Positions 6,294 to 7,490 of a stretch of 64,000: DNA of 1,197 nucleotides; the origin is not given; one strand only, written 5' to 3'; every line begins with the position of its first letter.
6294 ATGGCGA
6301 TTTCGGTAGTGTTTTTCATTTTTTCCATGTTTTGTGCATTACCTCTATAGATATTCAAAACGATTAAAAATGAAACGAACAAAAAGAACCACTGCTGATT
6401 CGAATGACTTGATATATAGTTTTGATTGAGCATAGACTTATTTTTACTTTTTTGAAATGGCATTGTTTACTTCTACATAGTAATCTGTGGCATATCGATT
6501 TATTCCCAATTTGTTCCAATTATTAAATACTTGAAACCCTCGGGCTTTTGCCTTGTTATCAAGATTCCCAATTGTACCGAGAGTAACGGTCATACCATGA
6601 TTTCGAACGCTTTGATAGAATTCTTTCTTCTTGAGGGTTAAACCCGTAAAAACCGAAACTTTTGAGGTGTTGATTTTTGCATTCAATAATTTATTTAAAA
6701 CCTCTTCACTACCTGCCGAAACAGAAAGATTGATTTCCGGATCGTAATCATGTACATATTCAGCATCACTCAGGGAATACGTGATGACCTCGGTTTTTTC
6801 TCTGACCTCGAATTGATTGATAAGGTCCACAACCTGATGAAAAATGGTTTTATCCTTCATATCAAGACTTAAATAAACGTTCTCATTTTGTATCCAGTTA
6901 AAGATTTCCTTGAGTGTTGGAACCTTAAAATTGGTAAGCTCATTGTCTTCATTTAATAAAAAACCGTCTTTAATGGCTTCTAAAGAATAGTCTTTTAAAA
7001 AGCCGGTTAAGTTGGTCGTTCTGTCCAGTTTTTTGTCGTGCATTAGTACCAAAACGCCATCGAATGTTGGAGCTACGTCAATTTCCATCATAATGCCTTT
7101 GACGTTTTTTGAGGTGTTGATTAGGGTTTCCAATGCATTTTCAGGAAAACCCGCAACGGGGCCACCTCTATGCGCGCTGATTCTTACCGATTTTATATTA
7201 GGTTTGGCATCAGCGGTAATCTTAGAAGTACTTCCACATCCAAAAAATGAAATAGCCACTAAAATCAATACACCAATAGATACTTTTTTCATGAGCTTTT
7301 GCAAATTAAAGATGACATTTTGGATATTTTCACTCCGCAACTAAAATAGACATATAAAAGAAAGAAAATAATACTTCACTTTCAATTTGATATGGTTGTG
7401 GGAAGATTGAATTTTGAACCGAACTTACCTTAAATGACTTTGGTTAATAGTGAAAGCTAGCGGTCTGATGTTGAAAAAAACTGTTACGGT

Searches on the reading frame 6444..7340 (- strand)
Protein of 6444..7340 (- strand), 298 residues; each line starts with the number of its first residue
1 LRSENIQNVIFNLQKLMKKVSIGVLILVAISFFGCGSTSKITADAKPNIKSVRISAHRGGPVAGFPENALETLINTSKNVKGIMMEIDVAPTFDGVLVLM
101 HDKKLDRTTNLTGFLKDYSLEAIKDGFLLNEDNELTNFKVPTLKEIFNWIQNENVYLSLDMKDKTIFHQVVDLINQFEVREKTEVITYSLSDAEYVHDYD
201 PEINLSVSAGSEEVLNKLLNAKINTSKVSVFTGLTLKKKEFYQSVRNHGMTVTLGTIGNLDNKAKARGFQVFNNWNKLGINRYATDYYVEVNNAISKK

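Call 10: search_protein_families(library=pfam, proteins=[window:6444-7340:-], max_evalue=0.01)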
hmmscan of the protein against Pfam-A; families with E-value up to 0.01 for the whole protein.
window:6444-7340:- (298 aa): 2 families
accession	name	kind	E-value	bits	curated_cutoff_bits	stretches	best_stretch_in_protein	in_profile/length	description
PF03009.23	GDPD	-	1.2e-14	55.4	23.6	1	57-199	1-157/244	Glycerophosphoryl diester phosphodiesterase family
PF13786.12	DUF4179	-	0.0091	16.8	30.1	0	14-88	3-77/94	Domain of unknown function (DUF4179)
